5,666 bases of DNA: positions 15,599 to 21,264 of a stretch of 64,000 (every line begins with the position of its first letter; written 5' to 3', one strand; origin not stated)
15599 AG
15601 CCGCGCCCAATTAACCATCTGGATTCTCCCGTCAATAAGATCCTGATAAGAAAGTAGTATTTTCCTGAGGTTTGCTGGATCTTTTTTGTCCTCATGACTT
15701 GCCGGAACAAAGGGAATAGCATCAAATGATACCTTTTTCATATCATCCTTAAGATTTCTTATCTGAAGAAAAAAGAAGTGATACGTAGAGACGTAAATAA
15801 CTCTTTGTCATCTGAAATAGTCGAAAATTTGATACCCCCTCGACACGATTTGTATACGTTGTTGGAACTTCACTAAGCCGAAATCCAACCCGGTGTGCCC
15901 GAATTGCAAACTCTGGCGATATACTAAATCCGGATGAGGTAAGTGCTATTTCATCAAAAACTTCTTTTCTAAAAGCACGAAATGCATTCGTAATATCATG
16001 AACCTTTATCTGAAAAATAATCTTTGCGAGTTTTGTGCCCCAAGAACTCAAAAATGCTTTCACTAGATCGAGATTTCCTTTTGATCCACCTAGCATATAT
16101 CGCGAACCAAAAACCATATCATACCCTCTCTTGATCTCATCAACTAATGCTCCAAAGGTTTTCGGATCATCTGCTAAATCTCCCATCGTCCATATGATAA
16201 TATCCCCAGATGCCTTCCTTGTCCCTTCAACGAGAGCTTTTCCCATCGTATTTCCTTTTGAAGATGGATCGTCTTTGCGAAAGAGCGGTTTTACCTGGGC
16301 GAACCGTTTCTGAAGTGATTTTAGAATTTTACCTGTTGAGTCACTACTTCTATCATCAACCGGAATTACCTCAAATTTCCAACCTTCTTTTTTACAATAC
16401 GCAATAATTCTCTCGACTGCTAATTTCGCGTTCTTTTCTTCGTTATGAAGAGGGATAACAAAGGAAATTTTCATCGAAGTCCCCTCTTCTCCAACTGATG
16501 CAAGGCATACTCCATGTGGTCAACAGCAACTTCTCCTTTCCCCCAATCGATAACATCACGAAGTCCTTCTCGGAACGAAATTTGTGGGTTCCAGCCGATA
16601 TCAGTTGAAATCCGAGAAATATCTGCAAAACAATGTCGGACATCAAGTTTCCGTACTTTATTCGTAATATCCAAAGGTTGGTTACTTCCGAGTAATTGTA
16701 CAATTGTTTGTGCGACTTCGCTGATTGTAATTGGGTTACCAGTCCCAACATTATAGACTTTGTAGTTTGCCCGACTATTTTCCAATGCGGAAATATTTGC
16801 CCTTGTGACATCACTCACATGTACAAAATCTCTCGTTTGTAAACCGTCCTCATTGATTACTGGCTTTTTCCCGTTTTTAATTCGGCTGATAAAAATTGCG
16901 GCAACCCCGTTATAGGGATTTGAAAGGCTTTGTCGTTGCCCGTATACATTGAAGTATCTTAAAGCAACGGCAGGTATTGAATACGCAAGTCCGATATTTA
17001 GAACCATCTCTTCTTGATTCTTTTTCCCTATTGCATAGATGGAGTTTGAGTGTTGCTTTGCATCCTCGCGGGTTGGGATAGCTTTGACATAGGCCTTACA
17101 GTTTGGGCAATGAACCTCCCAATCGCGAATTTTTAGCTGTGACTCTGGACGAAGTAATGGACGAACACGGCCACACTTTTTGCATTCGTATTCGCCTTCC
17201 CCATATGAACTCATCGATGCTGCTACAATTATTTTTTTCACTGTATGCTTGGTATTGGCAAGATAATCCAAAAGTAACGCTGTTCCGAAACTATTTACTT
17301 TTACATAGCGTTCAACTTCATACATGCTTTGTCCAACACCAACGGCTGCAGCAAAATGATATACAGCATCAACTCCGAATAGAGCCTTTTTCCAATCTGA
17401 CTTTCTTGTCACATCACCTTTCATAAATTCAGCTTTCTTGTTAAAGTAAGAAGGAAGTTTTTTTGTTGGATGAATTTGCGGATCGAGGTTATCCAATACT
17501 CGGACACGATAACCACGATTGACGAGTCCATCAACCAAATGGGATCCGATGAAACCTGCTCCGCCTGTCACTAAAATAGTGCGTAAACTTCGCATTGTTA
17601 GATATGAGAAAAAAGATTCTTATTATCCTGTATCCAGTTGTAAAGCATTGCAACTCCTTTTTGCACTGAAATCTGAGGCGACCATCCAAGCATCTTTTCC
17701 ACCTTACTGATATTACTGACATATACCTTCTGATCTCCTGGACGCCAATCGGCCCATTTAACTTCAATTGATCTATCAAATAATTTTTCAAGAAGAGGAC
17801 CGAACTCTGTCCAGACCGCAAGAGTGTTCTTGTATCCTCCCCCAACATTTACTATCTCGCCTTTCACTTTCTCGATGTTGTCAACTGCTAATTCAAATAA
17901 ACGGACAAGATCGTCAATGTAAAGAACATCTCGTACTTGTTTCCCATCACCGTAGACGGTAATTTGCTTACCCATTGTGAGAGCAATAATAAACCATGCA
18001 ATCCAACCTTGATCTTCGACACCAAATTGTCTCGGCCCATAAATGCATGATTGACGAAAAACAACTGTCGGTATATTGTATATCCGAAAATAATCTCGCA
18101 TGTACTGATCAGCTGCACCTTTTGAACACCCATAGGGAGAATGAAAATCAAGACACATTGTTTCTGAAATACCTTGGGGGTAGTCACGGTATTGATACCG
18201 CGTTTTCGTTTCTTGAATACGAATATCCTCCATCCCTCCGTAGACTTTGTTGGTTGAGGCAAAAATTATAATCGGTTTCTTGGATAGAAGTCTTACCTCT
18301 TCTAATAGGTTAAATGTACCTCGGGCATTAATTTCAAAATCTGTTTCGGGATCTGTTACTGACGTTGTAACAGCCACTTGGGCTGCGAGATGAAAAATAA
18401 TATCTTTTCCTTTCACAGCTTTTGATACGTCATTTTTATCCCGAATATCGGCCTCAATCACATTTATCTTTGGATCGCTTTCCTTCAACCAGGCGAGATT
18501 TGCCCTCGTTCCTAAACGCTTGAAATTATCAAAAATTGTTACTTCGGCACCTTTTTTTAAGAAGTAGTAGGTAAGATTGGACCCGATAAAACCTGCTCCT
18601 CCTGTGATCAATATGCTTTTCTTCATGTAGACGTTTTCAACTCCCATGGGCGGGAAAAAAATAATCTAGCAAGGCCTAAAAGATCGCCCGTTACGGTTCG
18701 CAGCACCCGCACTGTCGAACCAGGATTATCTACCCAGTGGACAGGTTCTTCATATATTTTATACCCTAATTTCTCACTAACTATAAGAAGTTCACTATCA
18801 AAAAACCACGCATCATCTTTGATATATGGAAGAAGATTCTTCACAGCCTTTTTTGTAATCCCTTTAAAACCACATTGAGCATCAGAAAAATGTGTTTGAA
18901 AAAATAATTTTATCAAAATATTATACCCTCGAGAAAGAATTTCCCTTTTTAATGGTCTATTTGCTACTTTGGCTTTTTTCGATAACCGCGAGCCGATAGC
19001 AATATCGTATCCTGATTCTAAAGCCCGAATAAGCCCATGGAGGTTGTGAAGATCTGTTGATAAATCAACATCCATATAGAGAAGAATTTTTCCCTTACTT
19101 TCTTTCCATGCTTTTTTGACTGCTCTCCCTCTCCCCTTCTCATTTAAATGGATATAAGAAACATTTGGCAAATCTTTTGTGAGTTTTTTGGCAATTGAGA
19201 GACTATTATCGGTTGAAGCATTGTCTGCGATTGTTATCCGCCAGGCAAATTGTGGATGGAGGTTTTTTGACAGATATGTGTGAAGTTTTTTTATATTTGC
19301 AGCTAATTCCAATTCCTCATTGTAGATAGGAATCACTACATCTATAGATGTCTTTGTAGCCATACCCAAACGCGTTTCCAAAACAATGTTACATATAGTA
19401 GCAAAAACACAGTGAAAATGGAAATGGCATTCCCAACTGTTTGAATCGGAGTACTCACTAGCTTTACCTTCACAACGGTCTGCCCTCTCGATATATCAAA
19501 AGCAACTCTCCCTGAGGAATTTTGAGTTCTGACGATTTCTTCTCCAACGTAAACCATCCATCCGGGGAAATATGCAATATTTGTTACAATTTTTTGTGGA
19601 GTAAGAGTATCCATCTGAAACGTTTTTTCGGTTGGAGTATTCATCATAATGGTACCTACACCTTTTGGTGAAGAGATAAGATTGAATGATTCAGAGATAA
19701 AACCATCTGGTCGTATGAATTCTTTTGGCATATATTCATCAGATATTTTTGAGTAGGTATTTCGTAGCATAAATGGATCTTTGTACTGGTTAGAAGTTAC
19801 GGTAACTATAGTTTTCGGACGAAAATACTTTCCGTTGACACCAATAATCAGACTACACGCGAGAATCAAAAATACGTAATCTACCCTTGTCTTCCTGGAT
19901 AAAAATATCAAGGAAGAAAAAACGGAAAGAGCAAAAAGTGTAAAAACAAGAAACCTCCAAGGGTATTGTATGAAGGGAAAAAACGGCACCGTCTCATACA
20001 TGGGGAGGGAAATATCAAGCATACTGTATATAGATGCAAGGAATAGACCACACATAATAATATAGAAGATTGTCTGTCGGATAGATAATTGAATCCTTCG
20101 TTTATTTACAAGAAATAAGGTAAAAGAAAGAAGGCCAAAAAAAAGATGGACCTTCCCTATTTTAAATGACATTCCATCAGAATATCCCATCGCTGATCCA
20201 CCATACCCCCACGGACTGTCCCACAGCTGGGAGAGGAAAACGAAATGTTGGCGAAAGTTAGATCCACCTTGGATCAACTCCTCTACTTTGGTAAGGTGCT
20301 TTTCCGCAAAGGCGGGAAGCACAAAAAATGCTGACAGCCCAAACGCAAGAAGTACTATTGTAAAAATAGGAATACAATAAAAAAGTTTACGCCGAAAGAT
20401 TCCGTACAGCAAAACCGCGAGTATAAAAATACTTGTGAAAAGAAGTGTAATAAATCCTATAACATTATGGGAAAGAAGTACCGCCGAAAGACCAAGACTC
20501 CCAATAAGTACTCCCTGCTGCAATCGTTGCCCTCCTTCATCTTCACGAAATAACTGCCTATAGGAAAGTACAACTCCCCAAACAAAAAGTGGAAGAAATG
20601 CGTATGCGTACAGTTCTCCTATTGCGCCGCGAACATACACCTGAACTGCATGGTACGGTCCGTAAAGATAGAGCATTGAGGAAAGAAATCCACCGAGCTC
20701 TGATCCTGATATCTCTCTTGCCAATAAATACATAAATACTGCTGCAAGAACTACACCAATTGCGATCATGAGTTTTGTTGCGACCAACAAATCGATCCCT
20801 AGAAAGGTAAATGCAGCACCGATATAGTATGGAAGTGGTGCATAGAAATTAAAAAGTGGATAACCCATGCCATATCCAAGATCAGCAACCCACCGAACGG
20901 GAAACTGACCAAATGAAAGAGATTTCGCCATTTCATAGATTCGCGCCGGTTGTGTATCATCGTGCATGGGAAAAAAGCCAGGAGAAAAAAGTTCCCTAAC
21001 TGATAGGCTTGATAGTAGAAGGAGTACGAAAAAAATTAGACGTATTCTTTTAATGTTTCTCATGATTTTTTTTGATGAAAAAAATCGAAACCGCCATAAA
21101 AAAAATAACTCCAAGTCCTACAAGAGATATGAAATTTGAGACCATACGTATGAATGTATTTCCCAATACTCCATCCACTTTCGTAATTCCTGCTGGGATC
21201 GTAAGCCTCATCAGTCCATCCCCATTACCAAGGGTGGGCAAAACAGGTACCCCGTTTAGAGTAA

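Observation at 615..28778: Exceptional density of GT-C membrane glycosyltransferases paired with polyprenol-phosphate sugar synthases and GtrA (multiple Gtr-like three-component modules)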

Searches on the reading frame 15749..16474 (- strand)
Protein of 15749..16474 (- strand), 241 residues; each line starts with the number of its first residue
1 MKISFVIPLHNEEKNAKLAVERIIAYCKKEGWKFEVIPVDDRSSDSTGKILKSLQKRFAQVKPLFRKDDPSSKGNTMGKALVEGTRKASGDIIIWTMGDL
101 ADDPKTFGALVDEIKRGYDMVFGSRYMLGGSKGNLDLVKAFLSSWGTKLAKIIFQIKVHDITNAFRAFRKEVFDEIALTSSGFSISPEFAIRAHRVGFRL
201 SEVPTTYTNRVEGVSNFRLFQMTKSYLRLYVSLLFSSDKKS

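Call 4: search_protein_families(library=pfam, proteins=[window:15749-16474:-], max_evalue=0.01)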
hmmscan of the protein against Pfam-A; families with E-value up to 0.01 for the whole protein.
window:15749-16474:- (241 aa): 2 families
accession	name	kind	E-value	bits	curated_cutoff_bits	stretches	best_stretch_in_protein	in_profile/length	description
PF00535.33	Glycos_transf_2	-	8.4e-24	84.8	23.3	1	4-176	1-167/168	Glycosyl transferase family 2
PF10111.15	Glyco_tranf_2_2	-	0.00033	20.7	27.3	1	4-102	1-94/276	Glycosyltransferase like family 2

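Call 13: search_protein_families(library=ncbifam, proteins=[window:15749-16474:-], max_evalue=0.001)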
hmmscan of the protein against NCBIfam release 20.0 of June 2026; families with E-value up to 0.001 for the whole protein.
window:15749-16474:- (241 aa): 12 families
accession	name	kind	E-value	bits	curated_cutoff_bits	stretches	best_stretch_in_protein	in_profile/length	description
TIGR04182.1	glyco_TIGR04182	equivalog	2.2e-19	70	325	1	4-213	3-196/293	S-layer glycoprotein N-glycosyltransferase AglJ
NF047588.1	GlcsyltransPgfSStrep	equivalog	7.1e-16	58.3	500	1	1-177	1-168/308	glycosyltransferase PgfS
NF007986.1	PRK10714.1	equivalog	4.1e-14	52.3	529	1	2-224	7-217/316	undecaprenyl-phosphate 4-deoxy-4-formamido-L-arabinose transferase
NF041391.1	DPhHxTase_Halo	equivalog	2e-13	49.9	375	1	32-211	23-187/213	dolichyl-phosphate hexose transferase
TIGR03937.1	PgaC_IcaA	equivalog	8.7e-09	34.8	422.3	1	2-115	46-151/407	poly-beta-1,6-N-acetyl-D-glucosamine synthase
NF058614.1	PPMAGASynPpgS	equivalog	5.4e-08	32.5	370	1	6-206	5-195/226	polyprenyl-phospho-N-acetylgalactosaminyl synthase PpgS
NF010496.0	PRK13915.1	equivalog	1.2e-06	27.8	262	1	2-106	32-133/307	glucosyl-3-phosphoglycerate synthase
NF050050.1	ProtGlycPglI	equivalog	6.7e-06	25.7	500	1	2-124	3-118/306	GalNAc(5)-diNAcBac-PP-undecaprenol beta-1,3-glucosyltransferase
NF007482.0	PRK10073.1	equivalog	1.4e-05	24.3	423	1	2-88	7-90/334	glycosyltransferase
NF038302.1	EPS_HpsE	equivalog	4.5e-05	22.6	300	1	2-64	2-64/307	hormogonium polysaccharide biosynthesis glycosyltransferase HpsE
TIGR04283.1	glyco_like_mftF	equivalog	0.00012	21.7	182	1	3-63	1-52/221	TIGR04283 family arsenosugar biosynthesis glycosyltransferase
TIGR03469.1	HpnB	hypoth_equivalog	0.00018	20.7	379.25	1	3-117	46-163/386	hopene-associated glycosyltransferase HpnB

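Call 14: search_solved_structures(query=window:15749-16474:-, max_evalue=0.001)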
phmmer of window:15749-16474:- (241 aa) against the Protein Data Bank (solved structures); distinct sequences matched with E-value up to 0.001: 7.
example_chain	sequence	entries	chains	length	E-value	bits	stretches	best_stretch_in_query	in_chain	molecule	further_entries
5mlz_A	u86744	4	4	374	8.7e-23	84.2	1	1-219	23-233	Dolichol monophosphate mannose synthase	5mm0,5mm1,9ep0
5eke_A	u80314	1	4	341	3.1e-10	43.2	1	2-176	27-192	Uncharacterized glycosyltransferase sll0501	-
5ekp_C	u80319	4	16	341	3.2e-10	43.1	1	2-176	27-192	Uncharacterized glycosyltransferase sll0501 | Glycosyltransferase sll0501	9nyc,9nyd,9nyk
9nye_A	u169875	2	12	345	3.3e-10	43.1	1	2-176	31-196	Glycosyltransferase sll0501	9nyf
9bhc_C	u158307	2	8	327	1.1e-09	41.4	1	2-222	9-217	Undecaprenyl-phosphate 4-deoxy-4-formamido-L-arabinose transferase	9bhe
8vxh_A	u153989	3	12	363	1.5e-09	41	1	2-221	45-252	Undecaprenyl-phosphate 4-deoxy-4-formamido-L-arabinose transferase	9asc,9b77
9hwj_A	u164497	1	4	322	2.5e-09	40.2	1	2-216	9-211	Undecaprenyl-phosphate 4-deoxy-4-formamido-L-arabinose transferase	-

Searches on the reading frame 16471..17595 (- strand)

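Call 4: search_protein_families(library=pfam, proteins=[window:16471-17595:-], max_evalue=0.01)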
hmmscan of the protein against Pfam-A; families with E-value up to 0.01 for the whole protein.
window:16471-17595:- (374 aa): 9 families
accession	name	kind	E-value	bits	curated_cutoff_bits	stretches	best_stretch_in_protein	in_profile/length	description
PF01370.27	Epimerase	-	4.4e-48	164.2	20.9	2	7-136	1-124/240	NAD dependent epimerase/dehydratase family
PF16363.11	GDP_Man_Dehyd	-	2.9e-47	162.2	27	2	170-347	136-331/332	GDP-mannose 4,6 dehydratase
PF01073.25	3Beta_HSD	-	1.2e-21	77.5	22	1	8-133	1-122/280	3-beta hydroxysteroid dehydrogenase/isomerase family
PF02719.21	Polysacc_synt_2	-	1.4e-13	51.2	20.2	2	7-124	1-125/293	Polysaccharide biosynthesis protein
PF07993.18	NAD_binding_4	-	1.5e-09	37.8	20.1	1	9-260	1-251/258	Male sterility protein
PF13460.12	NAD_binding_10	-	2.7e-08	34.3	27.2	1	11-133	1-104/184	NAD(P)H-binding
PF00106.31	adh_short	-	2.2e-07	31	26.6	1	6-129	2-138/195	short chain dehydrogenase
PF05368.20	NmrA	-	3.1e-07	30.7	27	1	5-83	3-78/298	NmrA-like family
PF04321.23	RmlD_sub_bind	-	6.6e-05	22.6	27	0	6-110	2-87/287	RmlD substrate binding domain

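Call 13: search_protein_families(library=ncbifam, proteins=[window:16471-17595:-], max_evalue=0.001)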
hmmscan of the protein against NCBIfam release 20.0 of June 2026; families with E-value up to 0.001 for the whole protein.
window:16471-17595:- (374 aa): 36 families (the best 25 are shown)
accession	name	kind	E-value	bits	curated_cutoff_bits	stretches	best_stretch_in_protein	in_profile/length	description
TIGR01179.1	galE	equivalog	1.7e-43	148.7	262.3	2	171-353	129-326/332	UDP-glucose 4-epimerase GalE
TIGR01181.1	dTDP_gluc_dehyt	equivalog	6.8e-40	137.1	365.1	2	176-352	140-311/321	dTDP-glucose 4,6-dehydratase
TIGR04180.1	EDH_00030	hypoth_equivalog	1.3e-37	129.5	475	2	7-136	1-130/297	NAD-dependent 4,6-dehydratase LegB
TIGR02197.1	heptose_epim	equivalog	1.5e-31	109.7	274.6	2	180-351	130-312/316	ADP-glyceromanno-heptose 6-epimerase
NF011728.1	PRK15181.1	equivalog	8e-30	104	760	2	174-351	152-336/348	Vi polysaccharide biosynthesis UDP-N-acetylglucosaminuronic acid C-4 epimerase TviC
NF007956.0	PRK10675.1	subfamily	3.6e-23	82.2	394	2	7-133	3-130/338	UDP-glucose 4-epimerase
NF008360.0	PRK11150.1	equivalog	5.2e-20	71.9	452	1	183-328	136-282/310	ADP-glyceromanno-heptose 6-epimerase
NF007490.0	PRK10084.1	subfamily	1.5e-18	66.9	649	2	179-352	159-334/361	dTDP-glucose 4,6-dehydratase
NF042422.1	oxyalk_red_OleD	equivalog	5.4e-18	65.4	580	1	7-129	3-112/329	2-alkyl-3-oxoalkanoate reductase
NF007582.0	PRK10217.1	equivalog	7.6e-18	64.7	698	2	183-352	156-331/355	dTDP-glucose 4,6-dehydratase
TIGR03466.1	HpnA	hypoth_equivalog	1.1e-17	64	367.65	1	6-131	2-117/327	hopanoid-associated sugar epimerase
NF047922.1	GDPFucSynFcl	equivalog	4.1e-15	56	500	1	183-351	130-300/308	GDP-L-fucose synthase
NF008872.0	PRK11908.1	equivalog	5.3e-13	48.7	294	1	184-357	146-340/349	bifunctional UDP-4-keto-pentose/UDP-xylose synthase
NF050030.1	thlkprotThyD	equivalog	3.3e-12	46.2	400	1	7-135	3-131/305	thylakoid membrane protein ThyD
NF052578.1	StrlDmthSdmBMthl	equivalog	4e-12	46.5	600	1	6-132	2-118/328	sterol demethylase protein SdmB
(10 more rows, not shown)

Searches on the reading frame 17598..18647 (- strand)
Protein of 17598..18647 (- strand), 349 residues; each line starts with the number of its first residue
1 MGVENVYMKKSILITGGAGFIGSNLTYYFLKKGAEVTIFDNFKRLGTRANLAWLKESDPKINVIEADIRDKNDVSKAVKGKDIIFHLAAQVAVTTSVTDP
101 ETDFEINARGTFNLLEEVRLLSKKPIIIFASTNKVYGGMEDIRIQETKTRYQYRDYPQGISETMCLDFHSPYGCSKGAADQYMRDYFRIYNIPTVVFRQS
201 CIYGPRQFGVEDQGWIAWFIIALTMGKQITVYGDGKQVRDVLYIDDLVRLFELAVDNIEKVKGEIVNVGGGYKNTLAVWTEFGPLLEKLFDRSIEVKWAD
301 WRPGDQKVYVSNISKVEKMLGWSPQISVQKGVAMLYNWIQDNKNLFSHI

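Call 4: search_protein_families(library=pfam, proteins=[window:17598-18647:-], max_evalue=0.01)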
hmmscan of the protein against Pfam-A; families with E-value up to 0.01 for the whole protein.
window:17598-18647:- (349 aa): 11 families
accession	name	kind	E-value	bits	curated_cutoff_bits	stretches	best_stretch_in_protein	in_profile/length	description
PF16363.11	GDP_Man_Dehyd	-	2.4e-55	188.8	27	1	13-334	1-331/332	GDP-mannose 4,6 dehydratase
PF01370.27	Epimerase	-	2e-51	175.2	20.9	1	12-269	1-240/240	NAD dependent epimerase/dehydratase family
PF01073.25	3Beta_HSD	-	3.4e-21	75.9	22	1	13-261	1-235/280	3-beta hydroxysteroid dehydrogenase/isomerase family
PF07993.18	NAD_binding_4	-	4.8e-17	62.4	20.1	1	14-248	1-255/258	Male sterility protein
PF04321.23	RmlD_sub_bind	-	2.3e-11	43.8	27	1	11-205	2-154/287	RmlD substrate binding domain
PF02719.21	Polysacc_synt_2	-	4.5e-09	36.3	20.2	1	12-134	1-130/293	Polysaccharide biosynthesis protein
PF00106.31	adh_short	-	1.3e-07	31.7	26.6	1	10-82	1-79/195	short chain dehydrogenase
PF13460.12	NAD_binding_10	-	3.7e-05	24.1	27.2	1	16-90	1-70/184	NAD(P)H-binding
PF05368.20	NmrA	-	4e-05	23.8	27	1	8-89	1-78/298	NmrA-like family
PF08659.16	KR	-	8.1e-05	23.1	22.6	1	12-80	3-74/180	KR domain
PF13561.12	adh_short_C2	-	0.0043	17.1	27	0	21-121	8-118/236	Enoyl-(Acyl carrier protein) reductase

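Call 13: search_protein_families(library=ncbifam, proteins=[window:17598-18647:-], max_evalue=0.001)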
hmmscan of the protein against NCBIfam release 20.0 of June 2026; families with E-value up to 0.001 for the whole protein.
window:17598-18647:- (349 aa): 77 families (the best 25 are shown)
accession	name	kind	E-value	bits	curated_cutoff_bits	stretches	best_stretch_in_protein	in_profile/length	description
TIGR01181.1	dTDP_gluc_dehyt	equivalog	1.5e-56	191.9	365.1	1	12-346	2-318/321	dTDP-glucose 4,6-dehydratase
TIGR04180.1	EDH_00030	hypoth_equivalog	4.3e-43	147.5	475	1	12-326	1-296/297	NAD-dependent 4,6-dehydratase LegB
TIGR01179.1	galE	equivalog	2.7e-41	141.5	262.3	1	12-344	2-330/332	UDP-glucose 4-epimerase GalE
NF007490.0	PRK10084.1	subfamily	1.3e-39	136.3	649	1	12-348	3-343/361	dTDP-glucose 4,6-dehydratase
NF007582.0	PRK10217.1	equivalog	1e-37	130.1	698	1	10-345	2-337/355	dTDP-glucose 4,6-dehydratase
TIGR02622.1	CDP_4_6_dhtase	equivalog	3e-28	99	278.45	1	6-188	1-170/352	CDP-glucose 4,6-dehydratase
NF011728.1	PRK15181.1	equivalog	7.1e-23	81.2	760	1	6-344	12-343/348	Vi polysaccharide biosynthesis UDP-N-acetylglucosaminuronic acid C-4 epimerase TviC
NF043036.1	ErythonDh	equivalog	2.4e-22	79.6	325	1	12-189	3-166/321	D-erythronate dehydrogenase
TIGR02197.1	heptose_epim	equivalog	2.7e-21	76.1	274.6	1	12-340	1-314/316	ADP-glyceromanno-heptose 6-epimerase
NF007956.0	PRK10675.1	subfamily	5.2e-21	75.1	394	1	12-342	3-332/338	UDP-glucose 4-epimerase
NF042423.1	oxyalk_red_Shew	equivalog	5.4e-15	55.3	580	1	10-248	9-214/331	2-alkyl-3-oxoalkanoate reductase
TIGR03466.1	HpnA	hypoth_equivalog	6.2e-15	54.9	367.65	1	11-153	2-134/327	hopanoid-associated sugar epimerase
NF008872.0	PRK11908.1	equivalog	1.5e-14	53.9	294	1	10-278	2-260/349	bifunctional UDP-4-keto-pentose/UDP-xylose synthase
NF042422.1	oxyalk_red_OleD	equivalog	2.6e-13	50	580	1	12-257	3-217/329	2-alkyl-3-oxoalkanoate reductase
NF005998.1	PRK08125.1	equivalog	9.4e-13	47.4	777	1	8-279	314-575/649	bifunctional UDP-4-amino-4-deoxy-L-arabinose formyltransferase/UDP-glucuronic acid oxidase ArnA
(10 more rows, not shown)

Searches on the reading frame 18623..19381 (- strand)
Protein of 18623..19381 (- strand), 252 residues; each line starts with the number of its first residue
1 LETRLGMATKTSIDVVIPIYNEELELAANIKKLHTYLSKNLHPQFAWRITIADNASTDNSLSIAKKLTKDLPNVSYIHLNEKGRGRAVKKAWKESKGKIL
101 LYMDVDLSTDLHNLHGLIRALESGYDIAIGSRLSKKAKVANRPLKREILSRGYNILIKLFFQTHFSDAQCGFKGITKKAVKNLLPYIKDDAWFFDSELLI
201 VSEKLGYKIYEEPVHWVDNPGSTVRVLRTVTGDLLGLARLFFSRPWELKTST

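Call 4: search_protein_families(library=pfam, proteins=[window:18623-19381:-], max_evalue=0.01)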
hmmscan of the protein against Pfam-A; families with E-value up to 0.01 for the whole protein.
window:18623-19381:- (252 aa): 1 family
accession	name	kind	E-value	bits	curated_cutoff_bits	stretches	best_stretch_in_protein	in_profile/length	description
PF00535.33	Glycos_transf_2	-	5.5e-27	95.2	23.3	1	15-183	2-167/168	Glycosyl transferase family 2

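Call 13: search_protein_families(library=ncbifam, proteins=[window:18623-19381:-], max_evalue=0.001)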
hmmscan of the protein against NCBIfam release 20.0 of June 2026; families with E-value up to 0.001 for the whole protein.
window:18623-19381:- (252 aa): 12 families
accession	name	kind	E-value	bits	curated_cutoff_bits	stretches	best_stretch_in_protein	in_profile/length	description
NF047588.1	GlcsyltransPgfSStrep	equivalog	8e-14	51.5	500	1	13-184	3-168/308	glycosyltransferase PgfS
TIGR04182.1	glyco_TIGR04182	equivalog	1.2e-11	44.6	325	1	15-226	4-200/293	S-layer glycoprotein N-glycosyltransferase AglJ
TIGR03111.1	glyc2_xrt_Gpos1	hypoth_equivalog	5.9e-10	38.5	363.95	1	9-128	47-163/439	TIGR03111 family XrtG-associated glycosyltransferase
NF007986.1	PRK10714.1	equivalog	9.5e-10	38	529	1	12-184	7-173/316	undecaprenyl-phosphate 4-deoxy-4-formamido-L-arabinose transferase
NF007482.0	PRK10073.1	equivalog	2.7e-09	36.5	423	1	8-108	3-97/334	glycosyltransferase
TIGR04283.1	glyco_like_mftF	equivalog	2.8e-09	36.9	182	1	14-122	2-98/221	TIGR04283 family arsenosugar biosynthesis glycosyltransferase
NF038302.1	EPS_HpsE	equivalog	3.5e-09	36.1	300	1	13-107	3-97/307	hormogonium polysaccharide biosynthesis glycosyltransferase HpsE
NF041391.1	DPhHxTase_Halo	equivalog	1.3e-08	34.1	375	1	55-223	32-190/213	dolichyl-phosphate hexose transferase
TIGR03937.1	PgaC_IcaA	equivalog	1.9e-08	33.7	422.3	1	8-125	42-154/407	poly-beta-1,6-N-acetyl-D-glucosamine synthase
NF010496.0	PRK13915.1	equivalog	7.2e-07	28.6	262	1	9-109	29-129/307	glucosyl-3-phosphoglycerate synthase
NF050050.1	ProtGlycPglI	equivalog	3.8e-05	23.2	500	1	12-179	3-163/306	GalNAc(5)-diNAcBac-PP-undecaprenol beta-1,3-glucosyltransferase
NF047683.1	TeichurnBiosyTuaG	equivalog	0.00015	21.5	400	1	9-107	4-97/252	teichuronic acid biosynthesis protein TuaG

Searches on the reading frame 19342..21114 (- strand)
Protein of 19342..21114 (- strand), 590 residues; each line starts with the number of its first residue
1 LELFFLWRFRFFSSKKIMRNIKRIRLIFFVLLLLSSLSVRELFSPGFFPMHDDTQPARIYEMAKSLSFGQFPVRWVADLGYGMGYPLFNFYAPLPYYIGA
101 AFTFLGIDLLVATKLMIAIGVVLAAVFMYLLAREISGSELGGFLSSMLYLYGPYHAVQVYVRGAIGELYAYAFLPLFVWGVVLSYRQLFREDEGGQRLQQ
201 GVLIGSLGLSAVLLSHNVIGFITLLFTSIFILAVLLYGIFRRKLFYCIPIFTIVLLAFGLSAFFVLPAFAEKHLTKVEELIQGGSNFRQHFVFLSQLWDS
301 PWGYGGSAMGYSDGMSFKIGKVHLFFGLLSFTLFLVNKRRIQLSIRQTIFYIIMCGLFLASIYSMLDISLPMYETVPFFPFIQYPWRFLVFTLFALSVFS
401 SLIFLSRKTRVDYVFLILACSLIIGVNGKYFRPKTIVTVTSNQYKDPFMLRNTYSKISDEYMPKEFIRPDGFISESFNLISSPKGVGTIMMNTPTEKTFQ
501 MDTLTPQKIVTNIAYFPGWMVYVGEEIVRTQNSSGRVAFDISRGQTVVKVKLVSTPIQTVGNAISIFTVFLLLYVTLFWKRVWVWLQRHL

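Call 4: search_protein_families(library=pfam, proteins=[window:19342-21114:-], max_evalue=0.01)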
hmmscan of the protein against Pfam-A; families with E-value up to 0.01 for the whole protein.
window:19342-21114:- (590 aa): 1 family
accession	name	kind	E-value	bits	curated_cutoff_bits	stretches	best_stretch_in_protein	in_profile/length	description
PF10131.15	PTPS_related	-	2.6e-08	33.2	26.4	1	88-428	1-305/621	6-pyruvoyl-tetrahydropterin synthase related domain; membrane protein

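Call 10: search_protein_families(library=ncbifam, proteins=[window:19342-21114:-], max_evalue=1)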
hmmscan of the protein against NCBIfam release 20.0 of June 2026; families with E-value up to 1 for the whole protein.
window:19342-21114:- (590 aa): 0 families
